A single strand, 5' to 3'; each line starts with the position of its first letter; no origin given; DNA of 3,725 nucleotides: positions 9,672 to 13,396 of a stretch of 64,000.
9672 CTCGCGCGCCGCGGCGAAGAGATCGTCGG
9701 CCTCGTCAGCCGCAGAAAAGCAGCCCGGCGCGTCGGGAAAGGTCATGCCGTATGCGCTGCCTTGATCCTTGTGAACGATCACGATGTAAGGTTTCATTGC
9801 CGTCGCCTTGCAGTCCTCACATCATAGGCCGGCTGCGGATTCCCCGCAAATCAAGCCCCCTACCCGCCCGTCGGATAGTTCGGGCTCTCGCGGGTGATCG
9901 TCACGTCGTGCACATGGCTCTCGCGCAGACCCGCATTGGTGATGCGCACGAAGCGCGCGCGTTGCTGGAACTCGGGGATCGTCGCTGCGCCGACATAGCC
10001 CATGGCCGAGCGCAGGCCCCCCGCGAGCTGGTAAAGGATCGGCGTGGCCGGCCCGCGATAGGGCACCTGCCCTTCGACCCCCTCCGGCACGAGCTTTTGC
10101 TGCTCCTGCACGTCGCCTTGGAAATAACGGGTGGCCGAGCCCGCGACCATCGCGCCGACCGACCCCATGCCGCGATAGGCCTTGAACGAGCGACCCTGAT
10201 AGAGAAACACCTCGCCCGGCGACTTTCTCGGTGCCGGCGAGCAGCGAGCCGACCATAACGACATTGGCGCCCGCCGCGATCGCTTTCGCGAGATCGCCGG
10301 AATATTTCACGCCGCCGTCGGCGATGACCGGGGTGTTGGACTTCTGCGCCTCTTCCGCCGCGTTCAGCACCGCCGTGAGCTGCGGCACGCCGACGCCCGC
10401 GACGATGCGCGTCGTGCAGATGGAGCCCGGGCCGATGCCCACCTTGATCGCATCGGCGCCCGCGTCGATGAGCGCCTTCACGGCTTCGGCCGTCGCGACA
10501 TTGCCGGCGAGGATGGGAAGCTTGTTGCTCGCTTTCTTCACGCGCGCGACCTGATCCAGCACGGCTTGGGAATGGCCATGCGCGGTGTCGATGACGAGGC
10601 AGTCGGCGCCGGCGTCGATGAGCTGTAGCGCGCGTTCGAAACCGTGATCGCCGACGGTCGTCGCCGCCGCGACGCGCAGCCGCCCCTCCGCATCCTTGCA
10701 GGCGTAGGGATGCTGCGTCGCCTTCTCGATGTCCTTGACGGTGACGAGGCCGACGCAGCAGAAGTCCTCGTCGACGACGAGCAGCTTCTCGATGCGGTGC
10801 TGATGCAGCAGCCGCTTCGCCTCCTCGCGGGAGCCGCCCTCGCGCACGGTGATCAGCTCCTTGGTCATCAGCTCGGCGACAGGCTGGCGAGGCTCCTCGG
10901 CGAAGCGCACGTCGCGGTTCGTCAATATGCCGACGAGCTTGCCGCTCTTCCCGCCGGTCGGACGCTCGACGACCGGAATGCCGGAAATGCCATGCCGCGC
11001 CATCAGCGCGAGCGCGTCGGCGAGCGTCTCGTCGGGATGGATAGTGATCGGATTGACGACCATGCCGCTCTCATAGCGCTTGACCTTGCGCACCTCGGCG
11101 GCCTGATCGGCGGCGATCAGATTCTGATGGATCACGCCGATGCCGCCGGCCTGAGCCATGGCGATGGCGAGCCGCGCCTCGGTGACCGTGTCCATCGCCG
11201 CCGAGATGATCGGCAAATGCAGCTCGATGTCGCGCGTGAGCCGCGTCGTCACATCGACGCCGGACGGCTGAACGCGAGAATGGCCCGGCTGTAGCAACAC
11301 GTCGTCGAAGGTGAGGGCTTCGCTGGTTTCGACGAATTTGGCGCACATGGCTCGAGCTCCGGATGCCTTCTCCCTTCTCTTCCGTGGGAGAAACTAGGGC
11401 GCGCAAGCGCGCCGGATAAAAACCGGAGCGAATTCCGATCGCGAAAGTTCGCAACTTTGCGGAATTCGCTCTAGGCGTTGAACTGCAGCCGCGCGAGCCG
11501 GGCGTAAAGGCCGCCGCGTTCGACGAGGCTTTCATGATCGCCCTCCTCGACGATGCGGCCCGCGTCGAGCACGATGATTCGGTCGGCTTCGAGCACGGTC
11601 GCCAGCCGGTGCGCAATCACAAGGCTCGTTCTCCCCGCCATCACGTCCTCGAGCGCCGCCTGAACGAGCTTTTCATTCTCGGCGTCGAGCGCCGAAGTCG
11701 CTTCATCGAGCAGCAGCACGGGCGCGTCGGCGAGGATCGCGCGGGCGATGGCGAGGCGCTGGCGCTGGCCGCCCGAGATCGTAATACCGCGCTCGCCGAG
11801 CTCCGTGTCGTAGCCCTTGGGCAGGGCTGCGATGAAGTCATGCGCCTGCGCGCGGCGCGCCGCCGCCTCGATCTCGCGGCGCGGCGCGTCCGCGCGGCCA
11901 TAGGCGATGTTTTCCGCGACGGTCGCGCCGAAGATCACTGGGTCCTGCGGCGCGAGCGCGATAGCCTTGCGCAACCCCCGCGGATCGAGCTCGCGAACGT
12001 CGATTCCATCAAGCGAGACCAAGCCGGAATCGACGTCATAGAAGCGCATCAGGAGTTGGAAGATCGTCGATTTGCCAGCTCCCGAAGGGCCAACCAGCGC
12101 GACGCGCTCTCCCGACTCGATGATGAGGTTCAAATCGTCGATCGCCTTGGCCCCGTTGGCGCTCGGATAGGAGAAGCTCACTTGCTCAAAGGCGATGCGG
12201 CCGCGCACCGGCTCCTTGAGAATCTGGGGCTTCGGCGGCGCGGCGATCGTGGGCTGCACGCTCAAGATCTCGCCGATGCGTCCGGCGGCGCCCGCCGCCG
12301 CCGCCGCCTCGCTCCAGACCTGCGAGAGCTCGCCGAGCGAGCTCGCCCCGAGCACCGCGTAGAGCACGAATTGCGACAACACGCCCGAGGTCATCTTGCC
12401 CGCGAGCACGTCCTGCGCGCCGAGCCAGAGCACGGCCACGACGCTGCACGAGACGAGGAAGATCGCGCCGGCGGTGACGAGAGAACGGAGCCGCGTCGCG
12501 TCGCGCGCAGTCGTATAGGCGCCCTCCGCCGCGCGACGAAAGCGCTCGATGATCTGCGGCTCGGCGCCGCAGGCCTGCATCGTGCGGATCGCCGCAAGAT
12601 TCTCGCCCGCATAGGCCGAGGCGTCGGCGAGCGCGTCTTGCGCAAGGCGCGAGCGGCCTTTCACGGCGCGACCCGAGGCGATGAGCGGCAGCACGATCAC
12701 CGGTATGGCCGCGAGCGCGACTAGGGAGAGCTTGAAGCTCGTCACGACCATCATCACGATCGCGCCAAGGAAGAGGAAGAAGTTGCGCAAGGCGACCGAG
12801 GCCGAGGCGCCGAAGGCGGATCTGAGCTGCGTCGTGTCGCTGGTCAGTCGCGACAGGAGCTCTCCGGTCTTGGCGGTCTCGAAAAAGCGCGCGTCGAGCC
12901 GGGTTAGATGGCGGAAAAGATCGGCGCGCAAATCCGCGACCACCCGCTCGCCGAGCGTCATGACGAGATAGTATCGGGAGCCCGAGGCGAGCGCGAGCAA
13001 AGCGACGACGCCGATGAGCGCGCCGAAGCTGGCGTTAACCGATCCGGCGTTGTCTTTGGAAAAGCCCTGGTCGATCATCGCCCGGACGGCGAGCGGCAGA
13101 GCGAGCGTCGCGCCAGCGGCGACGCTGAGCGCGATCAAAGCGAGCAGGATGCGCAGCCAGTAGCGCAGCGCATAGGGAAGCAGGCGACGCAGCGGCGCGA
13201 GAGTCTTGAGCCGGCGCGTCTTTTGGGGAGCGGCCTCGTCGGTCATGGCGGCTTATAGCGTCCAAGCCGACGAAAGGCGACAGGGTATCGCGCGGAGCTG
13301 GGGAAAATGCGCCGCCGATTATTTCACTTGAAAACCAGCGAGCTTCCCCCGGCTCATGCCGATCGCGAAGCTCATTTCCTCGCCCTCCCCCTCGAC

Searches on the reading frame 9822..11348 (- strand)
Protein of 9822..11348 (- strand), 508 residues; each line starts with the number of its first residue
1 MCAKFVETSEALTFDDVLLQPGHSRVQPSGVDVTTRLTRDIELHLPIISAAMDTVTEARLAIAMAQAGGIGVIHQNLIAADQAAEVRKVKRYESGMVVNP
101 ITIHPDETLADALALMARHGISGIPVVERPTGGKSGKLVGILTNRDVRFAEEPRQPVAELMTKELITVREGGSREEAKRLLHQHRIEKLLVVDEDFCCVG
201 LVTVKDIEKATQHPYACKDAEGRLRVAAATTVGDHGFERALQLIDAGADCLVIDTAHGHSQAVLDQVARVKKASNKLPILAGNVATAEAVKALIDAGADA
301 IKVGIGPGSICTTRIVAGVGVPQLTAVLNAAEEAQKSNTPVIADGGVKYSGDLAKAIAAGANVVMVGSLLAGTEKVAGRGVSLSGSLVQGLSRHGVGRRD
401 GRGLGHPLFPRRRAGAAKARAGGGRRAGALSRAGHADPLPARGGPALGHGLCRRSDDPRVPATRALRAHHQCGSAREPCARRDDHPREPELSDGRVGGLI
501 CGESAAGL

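Call 37: search_protein_families(library=pfam, proteins=[window:9822-11348:-], max_evalue=0.00001)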
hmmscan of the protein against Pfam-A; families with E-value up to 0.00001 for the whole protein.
window:9822-11348:- (508 aa): 4 families
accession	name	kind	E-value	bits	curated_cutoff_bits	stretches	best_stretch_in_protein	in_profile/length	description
PF00478.31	IMPDH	-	4.5e-110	368.3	25.6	1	11-387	1-256/345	IMP dehydrogenase / GMP reductase domain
PF00571.33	CBS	-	7.7e-26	90.6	24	2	96-149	5-53/57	CBS domain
PF03060.21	NMO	-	7.7e-10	39.1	28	0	268-374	127-229/331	Nitronate monooxygenase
PF01070.24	FMN_dh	-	5.4e-08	32.7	24.9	1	262-371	205-306/350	FMN-dependent dehydrogenase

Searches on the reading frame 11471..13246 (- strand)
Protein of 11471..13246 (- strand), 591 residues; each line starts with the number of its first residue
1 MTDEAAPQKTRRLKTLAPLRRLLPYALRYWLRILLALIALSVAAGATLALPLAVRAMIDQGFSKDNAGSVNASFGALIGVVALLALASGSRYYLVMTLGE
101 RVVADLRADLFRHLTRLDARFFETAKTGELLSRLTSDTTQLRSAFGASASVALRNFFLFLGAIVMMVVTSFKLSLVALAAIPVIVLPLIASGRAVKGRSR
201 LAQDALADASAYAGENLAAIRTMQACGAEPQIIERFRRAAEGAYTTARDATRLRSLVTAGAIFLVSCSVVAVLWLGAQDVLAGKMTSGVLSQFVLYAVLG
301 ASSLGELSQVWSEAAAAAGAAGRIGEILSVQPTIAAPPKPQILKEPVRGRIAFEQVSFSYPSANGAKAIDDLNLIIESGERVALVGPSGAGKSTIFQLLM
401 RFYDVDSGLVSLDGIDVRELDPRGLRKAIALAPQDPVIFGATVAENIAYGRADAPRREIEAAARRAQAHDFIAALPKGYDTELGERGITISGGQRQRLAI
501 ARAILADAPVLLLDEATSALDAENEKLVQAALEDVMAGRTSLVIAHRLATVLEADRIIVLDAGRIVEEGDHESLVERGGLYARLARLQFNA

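Call 37: search_protein_families(library=pfam, proteins=[window:11471-13246:-], max_evalue=0.00001)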
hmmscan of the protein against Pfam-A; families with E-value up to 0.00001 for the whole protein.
window:11471-13246:- (591 aa): 3 families
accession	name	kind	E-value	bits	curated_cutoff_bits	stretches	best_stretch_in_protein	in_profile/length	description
PF00664.28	ABC_membrane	-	2.9e-51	175.2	28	1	34-297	2-267/274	ABC transporter transmembrane region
PF00005.33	ABC_tran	-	4.6e-31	108.7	25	1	370-518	2-137/137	ABC transporter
PF02463.25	SMC_N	-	1.2e-06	28.5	40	0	489-559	136-210/220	RecF/RecN/SMC N terminal domain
